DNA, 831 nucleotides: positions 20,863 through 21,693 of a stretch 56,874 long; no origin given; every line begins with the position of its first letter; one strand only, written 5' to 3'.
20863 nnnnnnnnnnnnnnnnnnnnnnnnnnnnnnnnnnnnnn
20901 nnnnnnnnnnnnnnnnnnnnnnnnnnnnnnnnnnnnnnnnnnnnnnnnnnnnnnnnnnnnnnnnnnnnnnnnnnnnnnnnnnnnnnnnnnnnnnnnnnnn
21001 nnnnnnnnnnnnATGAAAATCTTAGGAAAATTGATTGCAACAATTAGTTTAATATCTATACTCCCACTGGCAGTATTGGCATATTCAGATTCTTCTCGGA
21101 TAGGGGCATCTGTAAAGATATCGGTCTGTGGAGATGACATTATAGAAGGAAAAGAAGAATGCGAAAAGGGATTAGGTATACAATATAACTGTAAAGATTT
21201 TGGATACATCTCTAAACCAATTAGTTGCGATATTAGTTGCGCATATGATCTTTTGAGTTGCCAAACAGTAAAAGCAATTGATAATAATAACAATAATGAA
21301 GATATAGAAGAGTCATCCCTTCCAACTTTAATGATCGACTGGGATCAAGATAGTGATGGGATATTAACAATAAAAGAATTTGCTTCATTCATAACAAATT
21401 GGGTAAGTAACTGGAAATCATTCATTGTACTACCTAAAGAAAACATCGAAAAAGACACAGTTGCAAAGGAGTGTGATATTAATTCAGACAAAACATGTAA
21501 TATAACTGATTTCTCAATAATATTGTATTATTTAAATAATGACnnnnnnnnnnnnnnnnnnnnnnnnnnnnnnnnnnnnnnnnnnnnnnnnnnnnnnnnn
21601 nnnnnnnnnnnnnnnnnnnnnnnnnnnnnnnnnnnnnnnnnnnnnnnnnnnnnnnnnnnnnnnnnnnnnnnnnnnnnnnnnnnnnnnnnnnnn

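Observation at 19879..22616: Four-gene secreted surface operon ending in an adjacent dockerin-cohesin pair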

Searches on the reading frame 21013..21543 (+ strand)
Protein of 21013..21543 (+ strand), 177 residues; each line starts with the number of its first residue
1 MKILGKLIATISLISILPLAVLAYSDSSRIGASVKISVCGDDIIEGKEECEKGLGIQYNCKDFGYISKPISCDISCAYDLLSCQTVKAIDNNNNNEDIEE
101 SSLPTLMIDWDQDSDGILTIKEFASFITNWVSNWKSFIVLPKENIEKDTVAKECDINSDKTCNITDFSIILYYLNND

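Call 3: search_protein_families(library=pfam, proteins=[window:21013-21543:+], max_evalue=1)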
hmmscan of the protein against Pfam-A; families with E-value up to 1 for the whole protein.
window:21013-21543:+ (177 aa): 4 families
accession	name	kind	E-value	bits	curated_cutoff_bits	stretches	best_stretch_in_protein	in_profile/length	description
PF13499.12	EF-hand_7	-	0.023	15.5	30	1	93-127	32-66/67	EF-hand domain pair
PF00036.39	EF-hand_1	-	0.043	13.8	25.4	1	110-128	9-27/29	EF hand domain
PF13405.12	EF-hand_6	-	0.12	12.6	25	1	110-128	9-27/30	EF-hand domain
PF19162.5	DUF5844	-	0.42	11.4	25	1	47-99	3-56/109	Family of unknown function (DUF5844)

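Call 4: search_protein_families(library=ncbifam, proteins=[window:21013-21543:+], max_evalue=1)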
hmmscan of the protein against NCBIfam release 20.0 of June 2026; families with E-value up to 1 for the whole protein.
window:21013-21543:+ (177 aa): 1 family
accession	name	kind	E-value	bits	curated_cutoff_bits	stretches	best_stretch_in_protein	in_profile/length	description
TIGR04455.1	lipo_MXAN_6521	subfamily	0.0036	17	60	1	80-154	14-87/192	MXAN_6521/LA_1396 family lipoprotein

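Call 10: find_homologous_proteins(query=window:21013-21543:+)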
Query window:21013-21543:+ (177 aa): 19 proteins with E <= 0.001 among 50 candidates.
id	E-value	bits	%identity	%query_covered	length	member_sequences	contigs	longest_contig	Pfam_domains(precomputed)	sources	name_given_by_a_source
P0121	5.9e-88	311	78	100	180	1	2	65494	-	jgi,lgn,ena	-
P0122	1.1e-86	307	76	100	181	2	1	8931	-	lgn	-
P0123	5.1e-86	305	78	100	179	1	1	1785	-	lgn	-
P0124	2.7e-85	302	74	100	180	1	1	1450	PF13499.13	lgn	-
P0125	1.1e-83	297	74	100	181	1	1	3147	-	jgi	jgi:hypothetical protein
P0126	2.0e-80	286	71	100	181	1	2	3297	-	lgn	-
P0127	1.8e-75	270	66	100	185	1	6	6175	-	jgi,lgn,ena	-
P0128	9.8e-70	252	64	100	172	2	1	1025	-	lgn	-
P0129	4.4e-68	246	62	100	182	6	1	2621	-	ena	-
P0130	2.0e-67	244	63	100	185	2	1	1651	-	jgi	-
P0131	3.4e-65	237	56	100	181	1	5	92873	-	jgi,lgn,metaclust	metaclust:\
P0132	1.3e-58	215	56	100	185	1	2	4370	-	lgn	-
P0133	4.5e-58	214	55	100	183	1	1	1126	-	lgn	-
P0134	2.7e-55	205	99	55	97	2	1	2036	-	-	-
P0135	1.2e-50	190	54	100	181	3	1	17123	-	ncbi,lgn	-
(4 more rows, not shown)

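Call 26: search_protein_families(library=pfam, alignment_id=A4, max_evalue=0.1)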
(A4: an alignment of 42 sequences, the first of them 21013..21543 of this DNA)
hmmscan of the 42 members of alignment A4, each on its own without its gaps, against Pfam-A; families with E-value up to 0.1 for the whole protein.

A. member 1, window:21013-21543:+ (177 aa): 2 families
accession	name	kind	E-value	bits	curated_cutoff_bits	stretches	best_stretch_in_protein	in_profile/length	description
PF13499.12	EF-hand_7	-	0.023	15.5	30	1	93-127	32-66/67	EF-hand domain pair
PF00036.39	EF-hand_1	-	0.043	13.8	25.4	0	110-128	9-27/29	EF hand domain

B. families by the number of members that match (of 42 scanned): 13 families
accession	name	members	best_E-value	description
PF00036.39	EF-hand_1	25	9.4e-07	EF hand domain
PF00404.24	Dockerin_1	25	1.5e-05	Dockerin type I domain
PF13405.12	EF-hand_6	23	2.1e-05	EF-hand domain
PF13202.12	EF-hand_5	13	0.00011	EF hand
PF13499.12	EF-hand_7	10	0.00036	EF-hand domain pair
PF13948.11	DUF4215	10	0.0023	Domain of unknown function (DUF4215)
PF13833.12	EF-hand_8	6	0.00019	EF-hand domain pair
PF05283.16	MGC-24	3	0.009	Multi-glycosylated core protein 24 (MGC-24), sialomucin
PF04886.17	PT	1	3.8e-06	PT disordered repeat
PF09972.14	DUF2207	1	0.032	Predicted membrane protein (DUF2207) N-terminal domain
PF05887.16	Trypan_PARP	1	0.045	Procyclic acidic repetitive protein (PARP)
PF00854.27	PTR2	1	0.091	POT family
PF09716.15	ETRAMP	1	0.095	Malarial early transcribed membrane protein (ETRAMP)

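Call 27: search_solved_structures(query=A4, max_evalue=10, show_alignments=3)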
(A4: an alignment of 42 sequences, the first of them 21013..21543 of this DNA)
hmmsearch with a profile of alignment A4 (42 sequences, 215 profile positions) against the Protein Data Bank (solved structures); distinct sequences matched with E-value up to 10: 447 (the best 60 are shown).
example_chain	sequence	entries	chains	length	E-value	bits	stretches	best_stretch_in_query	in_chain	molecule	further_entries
4il1_A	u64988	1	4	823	4.3e-09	39.7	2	138-206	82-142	Calmodulin, Calcineurin subunit B type 1, Serine/threonine-protein phosphatase 2B catalyti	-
6jlh_A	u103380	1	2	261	2.6e-08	37.2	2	139-209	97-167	Secretagogin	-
2be4_A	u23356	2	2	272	2.9e-08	37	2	139-209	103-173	hypothetical protein LOC449832 | Protein Zgc:100843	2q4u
8aht_A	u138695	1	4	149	1.4e-07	34.7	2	138-206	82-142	Calmodulin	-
2f33_A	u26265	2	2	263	1.6e-07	34.6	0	140-181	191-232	Calbindin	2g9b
2l1w_A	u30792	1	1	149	2.1e-07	34.2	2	138-206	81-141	Calmodulin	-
6fie_B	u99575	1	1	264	3.1e-07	33.7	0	144-165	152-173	Calbindin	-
8bav_C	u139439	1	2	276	3.1e-07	33.6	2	139-209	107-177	Secretagogin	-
9el6_C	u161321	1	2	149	4.5e-07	33.1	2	138-206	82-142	Calmodulin-1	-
8z5m_D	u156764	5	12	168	7.3e-07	32.5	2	135-167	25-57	Calmodulin-3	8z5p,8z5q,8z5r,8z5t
6plm_C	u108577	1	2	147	7.5e-07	32.4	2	137-206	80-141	Calmodulin-2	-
2k0j_A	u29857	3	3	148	7.8e-07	32.4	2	138-206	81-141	calmodulin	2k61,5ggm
3ekh_A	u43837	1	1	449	8.7e-07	32.2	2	137-205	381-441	Myosin light chain kinase, Green fluorescent protein, Calmodulin chimera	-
6o20_F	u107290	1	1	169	8.8e-07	32.2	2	138-206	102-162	Calmodulin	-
8bd2_A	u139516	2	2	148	9.3e-07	32.1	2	138-206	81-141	Calmodulin-3 | Calmodulin-1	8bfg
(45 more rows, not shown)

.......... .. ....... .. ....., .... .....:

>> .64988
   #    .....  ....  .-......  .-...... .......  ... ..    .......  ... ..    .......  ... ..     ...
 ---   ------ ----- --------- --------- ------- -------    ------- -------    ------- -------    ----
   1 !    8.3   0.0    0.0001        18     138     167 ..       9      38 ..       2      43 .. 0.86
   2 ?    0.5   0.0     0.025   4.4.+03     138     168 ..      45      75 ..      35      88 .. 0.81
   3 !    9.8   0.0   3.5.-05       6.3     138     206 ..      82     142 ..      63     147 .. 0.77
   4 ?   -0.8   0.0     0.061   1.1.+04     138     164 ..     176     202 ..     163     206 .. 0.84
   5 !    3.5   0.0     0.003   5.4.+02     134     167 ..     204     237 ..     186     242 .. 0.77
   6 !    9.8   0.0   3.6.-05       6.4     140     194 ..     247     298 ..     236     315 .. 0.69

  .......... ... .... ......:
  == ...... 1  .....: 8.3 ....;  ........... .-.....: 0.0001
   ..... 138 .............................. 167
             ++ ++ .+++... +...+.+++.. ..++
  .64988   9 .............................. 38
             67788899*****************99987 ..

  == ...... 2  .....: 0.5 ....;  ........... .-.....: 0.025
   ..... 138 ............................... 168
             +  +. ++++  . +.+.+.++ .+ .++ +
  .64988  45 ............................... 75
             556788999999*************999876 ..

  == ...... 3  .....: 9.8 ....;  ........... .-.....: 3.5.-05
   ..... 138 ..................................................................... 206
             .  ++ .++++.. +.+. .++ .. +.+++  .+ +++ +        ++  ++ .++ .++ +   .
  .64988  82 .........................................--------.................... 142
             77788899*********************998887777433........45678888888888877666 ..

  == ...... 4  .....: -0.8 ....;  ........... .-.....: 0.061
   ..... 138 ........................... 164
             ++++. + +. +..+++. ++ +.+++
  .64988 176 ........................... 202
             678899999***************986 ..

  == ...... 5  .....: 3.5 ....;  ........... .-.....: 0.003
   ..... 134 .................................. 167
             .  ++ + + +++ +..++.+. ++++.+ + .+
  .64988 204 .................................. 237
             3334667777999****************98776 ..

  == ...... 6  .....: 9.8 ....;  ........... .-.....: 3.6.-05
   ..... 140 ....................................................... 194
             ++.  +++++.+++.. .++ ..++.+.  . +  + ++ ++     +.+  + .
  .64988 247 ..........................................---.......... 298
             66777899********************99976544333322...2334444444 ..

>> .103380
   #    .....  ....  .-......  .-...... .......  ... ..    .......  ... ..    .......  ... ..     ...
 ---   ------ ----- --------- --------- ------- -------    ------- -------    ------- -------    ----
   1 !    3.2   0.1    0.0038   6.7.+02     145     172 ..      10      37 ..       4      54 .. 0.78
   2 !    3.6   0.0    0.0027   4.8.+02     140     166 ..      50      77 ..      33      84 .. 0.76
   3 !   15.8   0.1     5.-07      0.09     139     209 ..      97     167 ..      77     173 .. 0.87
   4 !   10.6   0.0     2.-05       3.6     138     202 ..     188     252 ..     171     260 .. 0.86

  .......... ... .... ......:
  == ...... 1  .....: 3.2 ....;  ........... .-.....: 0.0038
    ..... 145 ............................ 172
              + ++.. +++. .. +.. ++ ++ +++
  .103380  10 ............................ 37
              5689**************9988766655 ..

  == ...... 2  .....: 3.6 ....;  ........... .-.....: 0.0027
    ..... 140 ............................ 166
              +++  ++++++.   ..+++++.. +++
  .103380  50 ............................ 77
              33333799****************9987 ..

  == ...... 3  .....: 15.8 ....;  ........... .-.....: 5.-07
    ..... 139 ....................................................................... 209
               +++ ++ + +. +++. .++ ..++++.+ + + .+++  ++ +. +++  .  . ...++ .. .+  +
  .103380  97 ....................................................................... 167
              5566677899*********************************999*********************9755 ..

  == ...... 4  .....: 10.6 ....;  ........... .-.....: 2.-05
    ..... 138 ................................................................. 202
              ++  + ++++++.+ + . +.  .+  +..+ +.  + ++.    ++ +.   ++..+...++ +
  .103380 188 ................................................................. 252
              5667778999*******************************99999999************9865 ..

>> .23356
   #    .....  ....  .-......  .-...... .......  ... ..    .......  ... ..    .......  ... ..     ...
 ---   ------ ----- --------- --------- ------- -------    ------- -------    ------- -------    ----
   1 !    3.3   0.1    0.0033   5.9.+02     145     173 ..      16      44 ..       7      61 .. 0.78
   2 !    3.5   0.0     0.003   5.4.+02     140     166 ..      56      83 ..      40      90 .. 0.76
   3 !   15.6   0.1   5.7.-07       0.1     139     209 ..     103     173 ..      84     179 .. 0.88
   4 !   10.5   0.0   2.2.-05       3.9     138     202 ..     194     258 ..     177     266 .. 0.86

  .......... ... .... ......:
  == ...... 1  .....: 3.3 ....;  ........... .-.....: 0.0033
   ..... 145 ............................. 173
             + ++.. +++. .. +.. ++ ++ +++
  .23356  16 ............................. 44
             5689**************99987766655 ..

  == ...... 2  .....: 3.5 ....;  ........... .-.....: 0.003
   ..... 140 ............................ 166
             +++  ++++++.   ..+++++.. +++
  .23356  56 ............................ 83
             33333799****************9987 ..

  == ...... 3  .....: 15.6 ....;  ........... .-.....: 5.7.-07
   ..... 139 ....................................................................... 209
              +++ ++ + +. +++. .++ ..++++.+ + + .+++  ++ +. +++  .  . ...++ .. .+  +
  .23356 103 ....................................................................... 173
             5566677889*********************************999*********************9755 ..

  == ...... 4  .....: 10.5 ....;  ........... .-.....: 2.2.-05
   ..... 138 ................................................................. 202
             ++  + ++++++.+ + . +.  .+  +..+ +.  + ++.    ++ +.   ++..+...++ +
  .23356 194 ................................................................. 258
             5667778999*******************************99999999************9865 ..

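Call 30: predict_structure(alignment_id=A3)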
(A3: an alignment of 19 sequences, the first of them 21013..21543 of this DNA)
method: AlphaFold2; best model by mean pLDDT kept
length: 177 residues; sequences in the alignment: 19
mean_pLDDT: 48.2   pTM: 0.26
mean pLDDT of the five models: 48.2, 47.5, 47.4, 43.6, 43.6
residues with pLDDT >= 90: 0; 70-90: 9; 50-70: 72; < 50: 96
segments of 3 or more residues with pLDDT < 50: 22-54, 75-77, 88-101, 134-177
pLDDT, mean of each block of 10 residues (from residue 1): 67 60 42 38 34 53 64 53 53 36 53 64 60 41 35 36 38 37
secondary structure, 60 per line:
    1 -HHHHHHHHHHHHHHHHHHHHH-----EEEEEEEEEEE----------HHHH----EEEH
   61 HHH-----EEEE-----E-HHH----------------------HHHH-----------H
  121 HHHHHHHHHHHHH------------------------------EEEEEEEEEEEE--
elements in order: H2-22 E28-38 H49-52 E57-59 H60-63 E69-72 H105-108 H120-133 E164-175

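Call 68: search_protein_families(library=ncbifam, alignment_id=A4, max_evalue=0.1)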
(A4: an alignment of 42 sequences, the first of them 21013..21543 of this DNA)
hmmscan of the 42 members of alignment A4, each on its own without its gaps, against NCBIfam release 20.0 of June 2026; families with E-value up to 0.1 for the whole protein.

A. member 1, window:21013-21543:+ (177 aa): 1 family
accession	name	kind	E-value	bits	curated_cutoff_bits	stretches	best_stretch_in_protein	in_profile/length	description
TIGR04455.1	lipo_MXAN_6521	subfamily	0.0036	17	60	1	80-154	14-87/192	MXAN_6521/LA_1396 family lipoprotein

B. families by the number of members that match (of 42 scanned): 19 families
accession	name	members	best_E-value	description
TIGR02232.1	myxo_disulf_rpt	8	0.022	cysteine-rich acidic repeat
NF037973.1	metallo_SslE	3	0.044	lipoprotein metalloprotease SslE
NF033845.1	MSCRAMM_ClfB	2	0.053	MSCRAMM family adhesin clumping factor ClfB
NF033761.1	gliding_GltJ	1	0.0012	adventurous gliding motility protein GltJ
TIGR03045.1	PS_II_C550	1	0.0021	photosystem II cytochrome c-550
TIGR04455.1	lipo_MXAN_6521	1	0.0036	MXAN_6521/LA_1396 family lipoprotein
NF033186.1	internalin_K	1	0.0092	class 1 internalin InlK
NF053819.1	EF0750_LPXTG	1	0.023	EF2685/EF0750 family sortase-dependent surface protein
NF052523.2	TafF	1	0.025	TafF family fimbrial protein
TIGR01495.1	ETRAMP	1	0.031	ETRAMP family protein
NF052243.1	T4PFormProtSgmX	1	0.036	type IV pili formation protein SgmX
NF047459.1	LA_3150_fam_lipo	1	0.048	LA_3150 family lipoprotein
NF041410.1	XopAW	1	0.048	XopAW family type III secretion system calcium-binding effector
TIGR02927.1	SucB_Actino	1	0.053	2-oxoglutarate dehydrogenase, E2 component, dihydrolipoamide succinyltransferase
NF009512.0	PRK12872.1-1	1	0.062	geranylgeranylglycerol-phosphate geranylgeranyltransferase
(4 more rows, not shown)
